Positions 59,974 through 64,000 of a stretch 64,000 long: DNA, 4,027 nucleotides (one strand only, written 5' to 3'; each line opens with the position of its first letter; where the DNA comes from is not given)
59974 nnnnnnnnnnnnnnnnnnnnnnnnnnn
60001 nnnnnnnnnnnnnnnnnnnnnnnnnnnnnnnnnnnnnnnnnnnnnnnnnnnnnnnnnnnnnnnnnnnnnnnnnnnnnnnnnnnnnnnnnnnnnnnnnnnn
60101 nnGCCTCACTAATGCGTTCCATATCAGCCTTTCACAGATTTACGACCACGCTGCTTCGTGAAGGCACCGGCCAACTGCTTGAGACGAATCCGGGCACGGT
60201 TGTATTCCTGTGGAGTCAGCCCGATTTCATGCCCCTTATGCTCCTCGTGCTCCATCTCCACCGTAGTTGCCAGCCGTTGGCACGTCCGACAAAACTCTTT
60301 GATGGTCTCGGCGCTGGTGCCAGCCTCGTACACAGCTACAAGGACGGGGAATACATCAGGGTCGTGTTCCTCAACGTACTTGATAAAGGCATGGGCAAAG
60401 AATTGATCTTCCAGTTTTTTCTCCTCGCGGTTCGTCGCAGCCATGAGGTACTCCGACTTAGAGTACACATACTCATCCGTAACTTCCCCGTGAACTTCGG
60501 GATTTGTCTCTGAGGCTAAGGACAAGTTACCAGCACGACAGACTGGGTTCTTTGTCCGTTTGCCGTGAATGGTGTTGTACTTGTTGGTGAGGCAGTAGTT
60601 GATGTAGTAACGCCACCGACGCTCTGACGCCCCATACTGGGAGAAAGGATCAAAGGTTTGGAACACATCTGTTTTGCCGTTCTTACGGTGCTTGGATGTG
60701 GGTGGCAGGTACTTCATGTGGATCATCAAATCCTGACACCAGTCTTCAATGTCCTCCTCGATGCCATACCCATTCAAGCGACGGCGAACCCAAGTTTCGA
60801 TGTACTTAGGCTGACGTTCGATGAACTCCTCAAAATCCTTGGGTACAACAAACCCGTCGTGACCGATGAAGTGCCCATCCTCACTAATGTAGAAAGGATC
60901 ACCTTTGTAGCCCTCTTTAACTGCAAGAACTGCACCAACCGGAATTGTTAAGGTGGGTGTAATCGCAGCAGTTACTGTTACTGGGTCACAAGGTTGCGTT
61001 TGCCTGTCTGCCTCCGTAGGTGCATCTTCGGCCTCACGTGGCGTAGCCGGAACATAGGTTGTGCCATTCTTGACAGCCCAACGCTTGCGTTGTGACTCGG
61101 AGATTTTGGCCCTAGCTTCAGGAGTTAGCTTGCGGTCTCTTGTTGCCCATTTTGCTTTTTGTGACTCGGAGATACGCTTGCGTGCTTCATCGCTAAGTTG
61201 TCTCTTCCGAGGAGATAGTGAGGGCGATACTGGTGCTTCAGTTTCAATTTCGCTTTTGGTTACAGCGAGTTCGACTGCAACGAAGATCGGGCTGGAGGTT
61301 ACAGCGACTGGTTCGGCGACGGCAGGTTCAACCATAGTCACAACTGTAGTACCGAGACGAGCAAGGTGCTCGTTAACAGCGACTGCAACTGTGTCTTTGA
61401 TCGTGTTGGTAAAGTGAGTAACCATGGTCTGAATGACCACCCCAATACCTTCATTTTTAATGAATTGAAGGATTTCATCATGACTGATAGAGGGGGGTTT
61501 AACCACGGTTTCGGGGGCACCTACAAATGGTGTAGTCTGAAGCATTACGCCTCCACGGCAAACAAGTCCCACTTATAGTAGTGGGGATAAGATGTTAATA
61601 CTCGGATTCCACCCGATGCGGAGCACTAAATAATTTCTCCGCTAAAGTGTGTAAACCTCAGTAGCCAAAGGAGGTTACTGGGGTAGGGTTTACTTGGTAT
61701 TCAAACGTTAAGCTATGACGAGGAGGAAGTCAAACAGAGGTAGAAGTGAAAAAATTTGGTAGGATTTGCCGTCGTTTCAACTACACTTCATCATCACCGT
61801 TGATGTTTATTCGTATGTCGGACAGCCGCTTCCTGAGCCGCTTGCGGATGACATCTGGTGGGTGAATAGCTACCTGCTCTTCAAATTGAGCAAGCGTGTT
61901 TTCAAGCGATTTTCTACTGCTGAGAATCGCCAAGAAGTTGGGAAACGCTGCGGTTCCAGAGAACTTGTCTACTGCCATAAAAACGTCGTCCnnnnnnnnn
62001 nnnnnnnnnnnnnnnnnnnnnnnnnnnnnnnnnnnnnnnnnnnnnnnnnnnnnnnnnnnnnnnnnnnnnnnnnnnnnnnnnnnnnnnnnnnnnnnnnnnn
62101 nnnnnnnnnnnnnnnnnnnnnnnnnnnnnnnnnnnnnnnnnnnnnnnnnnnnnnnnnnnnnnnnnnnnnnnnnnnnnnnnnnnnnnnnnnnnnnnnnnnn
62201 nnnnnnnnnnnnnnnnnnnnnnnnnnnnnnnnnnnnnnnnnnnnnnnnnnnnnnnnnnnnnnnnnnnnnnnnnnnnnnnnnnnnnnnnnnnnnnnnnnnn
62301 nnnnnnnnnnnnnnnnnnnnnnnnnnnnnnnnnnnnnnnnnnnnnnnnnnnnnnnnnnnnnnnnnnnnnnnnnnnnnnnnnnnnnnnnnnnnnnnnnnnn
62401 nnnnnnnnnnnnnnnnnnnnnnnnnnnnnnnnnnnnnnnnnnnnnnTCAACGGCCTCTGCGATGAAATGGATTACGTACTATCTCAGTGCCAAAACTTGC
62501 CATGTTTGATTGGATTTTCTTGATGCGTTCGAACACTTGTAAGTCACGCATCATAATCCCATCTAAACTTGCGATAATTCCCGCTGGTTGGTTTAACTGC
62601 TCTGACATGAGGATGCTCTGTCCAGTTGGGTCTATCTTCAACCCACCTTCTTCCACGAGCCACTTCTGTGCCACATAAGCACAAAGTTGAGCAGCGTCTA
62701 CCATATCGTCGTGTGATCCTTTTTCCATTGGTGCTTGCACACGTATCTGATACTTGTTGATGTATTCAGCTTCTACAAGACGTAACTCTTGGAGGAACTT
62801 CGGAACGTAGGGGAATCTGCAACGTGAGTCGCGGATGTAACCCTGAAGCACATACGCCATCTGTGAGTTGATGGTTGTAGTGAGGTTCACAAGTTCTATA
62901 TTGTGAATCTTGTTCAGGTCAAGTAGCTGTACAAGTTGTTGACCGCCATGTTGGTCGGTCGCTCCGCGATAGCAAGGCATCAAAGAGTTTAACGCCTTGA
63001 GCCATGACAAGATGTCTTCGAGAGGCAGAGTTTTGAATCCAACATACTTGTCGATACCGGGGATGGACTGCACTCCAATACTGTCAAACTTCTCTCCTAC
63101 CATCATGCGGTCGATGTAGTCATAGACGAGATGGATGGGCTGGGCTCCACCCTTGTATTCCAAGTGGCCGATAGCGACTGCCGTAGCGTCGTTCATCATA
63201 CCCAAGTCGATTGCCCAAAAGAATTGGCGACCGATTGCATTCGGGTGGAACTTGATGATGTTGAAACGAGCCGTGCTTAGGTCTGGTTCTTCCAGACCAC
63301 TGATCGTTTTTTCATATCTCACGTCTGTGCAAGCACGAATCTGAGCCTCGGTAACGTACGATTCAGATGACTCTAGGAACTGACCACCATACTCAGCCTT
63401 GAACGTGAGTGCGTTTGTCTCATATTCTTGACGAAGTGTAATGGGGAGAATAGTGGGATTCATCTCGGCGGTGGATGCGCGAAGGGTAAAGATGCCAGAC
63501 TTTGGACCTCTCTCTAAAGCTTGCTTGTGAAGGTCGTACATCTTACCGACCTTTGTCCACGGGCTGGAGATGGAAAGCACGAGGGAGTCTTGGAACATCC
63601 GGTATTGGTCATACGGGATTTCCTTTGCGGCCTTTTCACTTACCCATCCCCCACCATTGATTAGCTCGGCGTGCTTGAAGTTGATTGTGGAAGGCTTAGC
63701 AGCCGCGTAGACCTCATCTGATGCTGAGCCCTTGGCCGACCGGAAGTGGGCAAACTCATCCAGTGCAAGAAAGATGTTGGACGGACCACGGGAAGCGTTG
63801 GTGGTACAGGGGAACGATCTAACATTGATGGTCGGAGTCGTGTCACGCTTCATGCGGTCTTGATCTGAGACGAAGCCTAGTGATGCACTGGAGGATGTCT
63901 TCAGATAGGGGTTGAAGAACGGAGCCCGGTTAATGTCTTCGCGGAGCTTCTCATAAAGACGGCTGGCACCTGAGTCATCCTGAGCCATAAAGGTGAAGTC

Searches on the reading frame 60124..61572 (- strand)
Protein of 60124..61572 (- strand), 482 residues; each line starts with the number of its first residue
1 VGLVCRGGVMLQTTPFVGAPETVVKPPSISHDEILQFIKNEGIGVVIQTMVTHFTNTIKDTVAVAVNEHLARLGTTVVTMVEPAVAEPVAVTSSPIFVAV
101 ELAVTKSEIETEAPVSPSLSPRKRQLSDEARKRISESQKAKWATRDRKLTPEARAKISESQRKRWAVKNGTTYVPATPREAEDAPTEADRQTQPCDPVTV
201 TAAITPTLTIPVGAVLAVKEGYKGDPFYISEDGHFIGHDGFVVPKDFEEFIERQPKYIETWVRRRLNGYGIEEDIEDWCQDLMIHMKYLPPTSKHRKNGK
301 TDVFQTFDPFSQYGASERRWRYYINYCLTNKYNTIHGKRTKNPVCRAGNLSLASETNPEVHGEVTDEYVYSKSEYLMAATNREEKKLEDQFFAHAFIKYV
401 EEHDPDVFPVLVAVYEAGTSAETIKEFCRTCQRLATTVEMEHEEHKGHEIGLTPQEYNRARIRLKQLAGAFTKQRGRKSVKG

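Call 10: search_protein_families(library=phrogs, proteins=[window:60124-61572:-], max_evalue=0.001)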
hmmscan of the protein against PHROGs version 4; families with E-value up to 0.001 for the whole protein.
window:60124-61572:- (482 aa): 0 families

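Call 75: search_protein_families(library=pfam, proteins=[window:60124-61572:-], max_evalue=1)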
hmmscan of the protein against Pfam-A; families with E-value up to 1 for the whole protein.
window:60124-61572:- (482 aa): 3 families
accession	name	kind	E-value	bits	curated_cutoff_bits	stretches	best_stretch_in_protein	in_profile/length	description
PF07460.16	NUMOD3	-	0.005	17.2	20.4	0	147-162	2-17/37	NUMOD3 motif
PF05480.16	PSMbeta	-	0.14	12.4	25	1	55-85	5-35/43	Phenol-soluble modulin beta protein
PF16145.10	DUF4853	-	0.16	12.4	34.8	0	40-80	45-85/135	Domain of unknown function (DUF4853)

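Call 76: search_solved_structures(query=window:60124-61572:-, max_evalue=1)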
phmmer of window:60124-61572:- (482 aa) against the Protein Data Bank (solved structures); distinct sequences matched with E-value up to 1: 1.
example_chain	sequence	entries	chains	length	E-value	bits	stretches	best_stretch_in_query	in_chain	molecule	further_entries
8v2d_J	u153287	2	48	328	0.12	14.6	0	404-436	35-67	O43_129 component A | O43_129_+4 component A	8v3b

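Call 99: find_homologous_proteins(query=window:60124-61572:-)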
Query window:60124-61572:- (482 aa): 49 proteins with E <= 0.001 among 8000 candidates.
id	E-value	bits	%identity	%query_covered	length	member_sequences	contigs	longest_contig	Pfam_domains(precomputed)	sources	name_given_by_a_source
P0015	9.0e-296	999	100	91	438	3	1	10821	-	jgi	-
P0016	7.7e-204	696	70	98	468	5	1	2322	-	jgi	-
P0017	1.2e-198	679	67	97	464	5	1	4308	-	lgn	-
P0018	2.5e-190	652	68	94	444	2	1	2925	-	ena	-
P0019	2.3e-176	606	62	94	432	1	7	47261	-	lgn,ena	-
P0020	2.5e-175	602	60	98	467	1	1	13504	-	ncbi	-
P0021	9.6e-173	594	61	97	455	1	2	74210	-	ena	-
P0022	9.9e-172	590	61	98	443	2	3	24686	-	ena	-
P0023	3.3e-171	589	59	97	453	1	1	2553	-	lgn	-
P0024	1.2e-169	583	59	97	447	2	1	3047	-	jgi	-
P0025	1.8e-168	580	58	98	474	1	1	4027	-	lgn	-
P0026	3.0e-168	579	61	96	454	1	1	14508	-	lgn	-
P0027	8.5e-155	534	55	97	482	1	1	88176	-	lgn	-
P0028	2.2e-153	530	55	94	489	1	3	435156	-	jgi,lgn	jgi:hypothetical protein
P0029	2.7e-146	506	53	96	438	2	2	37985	-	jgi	-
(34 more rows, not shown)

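Call 102: search_solved_structures(query=A3, max_evalue=1)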
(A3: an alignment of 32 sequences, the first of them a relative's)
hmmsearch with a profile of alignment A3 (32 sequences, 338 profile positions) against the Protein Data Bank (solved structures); distinct sequences matched with E-value up to 1: 5.
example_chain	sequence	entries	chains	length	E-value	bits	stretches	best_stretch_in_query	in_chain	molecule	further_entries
6nxm_A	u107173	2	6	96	0.048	16.2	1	236-310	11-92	Design construct XAA_GVDQ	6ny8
6o0c_A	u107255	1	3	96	0.049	16.2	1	236-310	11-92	Design construct XAA_GVDQ mutant M4L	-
6nz1_A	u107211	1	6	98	0.17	14.4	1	235-310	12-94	Design construct XXA_GVDQ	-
6nx2_A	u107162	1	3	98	0.44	13.1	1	235-310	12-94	Design construct AAA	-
6nyk_A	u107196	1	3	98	0.8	12.2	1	235-310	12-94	Design construct XAX_GGDQ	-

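Call 110: predict_structure(alignment_id=A4)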
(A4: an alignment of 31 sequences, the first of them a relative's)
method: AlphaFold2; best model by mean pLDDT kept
length: 438 residues; sequences in the alignment: 31
mean_pLDDT: 78.8   pTM: 0.45
mean pLDDT of the five models: 78.8, 77.4, 76.5, 76.5, 76.2
residues with pLDDT >= 90: 212; 70-90: 107; 50-70: 39; < 50: 80
segments of 3 or more residues with pLDDT < 50: 31-78, 134-160, 435-438
pLDDT, mean of each block of 10 residues (from residue 1): 81 85 66 35 37 40 36 47 89 91 86 90 87 49 40 42 78 96 97 96 97 95 85 94 93 94 96 96 94 82 60 54 78 80 87 96 96 93 96 92 96 97 94 53
secondary structure, 60 per line:
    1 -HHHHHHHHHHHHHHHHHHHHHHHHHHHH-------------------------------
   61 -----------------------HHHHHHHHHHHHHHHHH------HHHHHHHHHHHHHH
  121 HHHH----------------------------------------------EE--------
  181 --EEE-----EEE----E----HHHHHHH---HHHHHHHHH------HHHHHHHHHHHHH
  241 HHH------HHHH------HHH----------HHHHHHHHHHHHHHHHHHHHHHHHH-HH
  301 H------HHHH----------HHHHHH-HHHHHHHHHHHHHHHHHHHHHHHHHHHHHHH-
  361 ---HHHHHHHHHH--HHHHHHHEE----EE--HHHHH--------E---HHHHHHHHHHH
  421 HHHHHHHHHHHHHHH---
elements in order: H2-29 H84-100 H107-124 E183-185 E191-193 H203-209 H213-221 H228-243 H250-253 H273-297 H308-311 H322-327 H329-359 H364-373 H376-382 H393-397 H410-435

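Call 112: fold_search(model_id=the predicted structure, library=pdb)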
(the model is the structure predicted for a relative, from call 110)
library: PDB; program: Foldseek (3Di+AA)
matches with E <= 10: 34; with E <= 0.001: 0
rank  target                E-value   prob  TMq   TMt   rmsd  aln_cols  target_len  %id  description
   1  7xl3_F                9.6e-01  0.12  0.13  0.19  19.7       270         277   12  Cryo-EM structure of Pseudomonas aeruginosa RNAP sigmaS holoenzyme complexes with transcription factor SutA (open lobe (released 2022-07-27)
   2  2map_MODEL_1_A        1.1e+00  0.41  0.13  0.45   4.6        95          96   18  Solution structure of the complex formed by the region 2 of E. coli sigmaE and its cognate -10 promoter elemen (released 2014-02-19)
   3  5ipl_F                2.2e+00  0.07  0.13  0.20  19.8       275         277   14  SigmaS-transcription initiation complex with 4-nt nascent RNA (released 2016-03-30)
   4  4lup_A                2.3e+00  0.18  0.12  0.41   5.6        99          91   17  Crystal structure of the complex formed by region of E. coli sigmaE bound to its -10 element non template strand (released 2014-02-19)
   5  4lup_C                3.2e+00  0.14  0.12  0.40   5.5        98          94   17  Crystal structure of the complex formed by region of E. coli sigmaE bound to its -10 element non template strand (released 2014-02-19)
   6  2mao_MODEL_1_A        3.4e+00  0.16  0.14  0.42   4.8        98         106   18  NMR structure of region 2 of E. coli sigmaE (released 2014-02-19)
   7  1or7_A                3.8e+00  0.05  0.12  0.23  15.1       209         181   14  Crystal Structure of Escherichia coli sigmaE with the Cytoplasmic Domain of its Anti-sigma RseA (released 2003-04-15)
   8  1or7_B                4.2e+00  0.09  0.13  0.29  15.7       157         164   15  Crystal Structure of Escherichia coli sigmaE with the Cytoplasmic Domain of its Anti-sigma RseA (released 2003-04-15)
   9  1rp3_C                4.5e+00  0.07  0.16  0.26  16.5       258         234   12  Cocrystal structure of the flagellar sigma/anti-sigma complex, Sigma-28/FlgM (released 2004-04-06)
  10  4x8k_A                4.7e+00  0.09  0.11  0.30   6.1        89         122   15  Mycobacterium tuberculosis RbpA-SID in complex with SigmaA domain 2 (released 2015-06-03)
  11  6tda_S                4.7e+00  0.01  0.07  0.04  60.2       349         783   11  Structure of SWI/SNF chromatin remodeler RSC bound to a nucleosome (released 2020-03-18)
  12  9a7s_A                5.0e+00  0.06  0.16  0.25  17.9       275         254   12  Integrative model of RPSD-RPOB by crosslinking MS and deep learning (released 2024-09-18)
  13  9a50_A                5.0e+00  0.06  0.14  0.22  21.8       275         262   10  Integrative model of RPSB-RPOC by crosslinking MS and deep learning (released 2024-09-18)
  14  9dvu_G                5.2e+00  0.03  0.11  0.15  21.4       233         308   13  CryoEM structure of RpaA bound to PkaiBC DNA and Syn7942 RNAP-SigA holoenzyme (released 2025-10-15)
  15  2z2s_C                5.2e+00  0.03  0.08  0.18  18.4       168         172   12  Crystal Structure of Rhodobacter sphaeroides SigE in complex with the anti-sigma ChrR (released 2008-02-05)
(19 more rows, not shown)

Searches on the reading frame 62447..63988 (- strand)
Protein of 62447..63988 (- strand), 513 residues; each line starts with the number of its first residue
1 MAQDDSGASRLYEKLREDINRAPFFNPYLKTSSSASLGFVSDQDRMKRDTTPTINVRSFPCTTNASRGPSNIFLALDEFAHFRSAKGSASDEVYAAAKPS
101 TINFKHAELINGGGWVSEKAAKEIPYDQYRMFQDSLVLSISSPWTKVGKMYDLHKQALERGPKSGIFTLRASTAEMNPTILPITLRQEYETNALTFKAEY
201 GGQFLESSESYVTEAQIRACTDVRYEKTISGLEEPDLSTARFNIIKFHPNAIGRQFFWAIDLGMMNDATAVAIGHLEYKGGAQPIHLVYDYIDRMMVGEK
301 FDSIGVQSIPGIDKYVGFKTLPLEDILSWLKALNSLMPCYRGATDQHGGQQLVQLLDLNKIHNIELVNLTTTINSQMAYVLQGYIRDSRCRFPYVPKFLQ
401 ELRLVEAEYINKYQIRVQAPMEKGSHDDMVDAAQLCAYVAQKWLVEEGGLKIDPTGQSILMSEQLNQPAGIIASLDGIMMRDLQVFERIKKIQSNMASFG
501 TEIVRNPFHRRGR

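Call 39: search_protein_families(library=pfam, alignment_id=A2, max_evalue=0.001)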
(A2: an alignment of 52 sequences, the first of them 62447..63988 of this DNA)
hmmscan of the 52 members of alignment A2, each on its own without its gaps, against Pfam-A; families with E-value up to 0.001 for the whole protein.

A. member 1, window:62447-63988:- (513 aa): 0 families

B. families by the number of members that match (of 52 scanned): 18 families
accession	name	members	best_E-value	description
PF02945.21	Endonuclease_7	2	7e-18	Recombination endonuclease VII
PF18823.6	InPase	1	2.3e-36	Inorganic Pyrophosphatase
PF08719.17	NADAR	1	3.9e-27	NADAR domain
PF14216.11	DUF4326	1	5.8e-25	Domain of unknown function (DUF4326)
PF00583.31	Acetyltransf_1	1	1.3e-19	Acetyltransferase (GNAT) family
PF00176.29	SNF2-rel_dom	1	1.8e-18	SNF2-related domain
PF13673.13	Acetyltransf_10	1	1.2e-17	Acetyltransferase (GNAT) domain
PF13508.13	Acetyltransf_7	1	7.6e-16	Acetyltransferase (GNAT) domain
PF00149.33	Metallophos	1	7.2e-12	Calcineurin-like phosphoesterase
PF12850.12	Metallophos_2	1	7e-11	Calcineurin-like phosphoesterase superfamily domain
PF01541.30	GIY-YIG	1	1.1e-07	GIY-YIG catalytic domain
PF08445.16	FR47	1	2.1e-07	FR47-like protein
PF10263.15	SprT-like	1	3.9e-07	SprT-like family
PF00271.37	Helicase_C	1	9.6e-07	Helicase conserved C-terminal domain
PF00270.35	DEAD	1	6.2e-06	DEAD/DEAH box helicase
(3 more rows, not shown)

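Call 49: find_encoding_contigs(protein=window:62447-63988:-, flank=10000, max_places=2)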
Protein window:62447-63988:- (513 aa): no gene with exactly this product is on record in the collection.
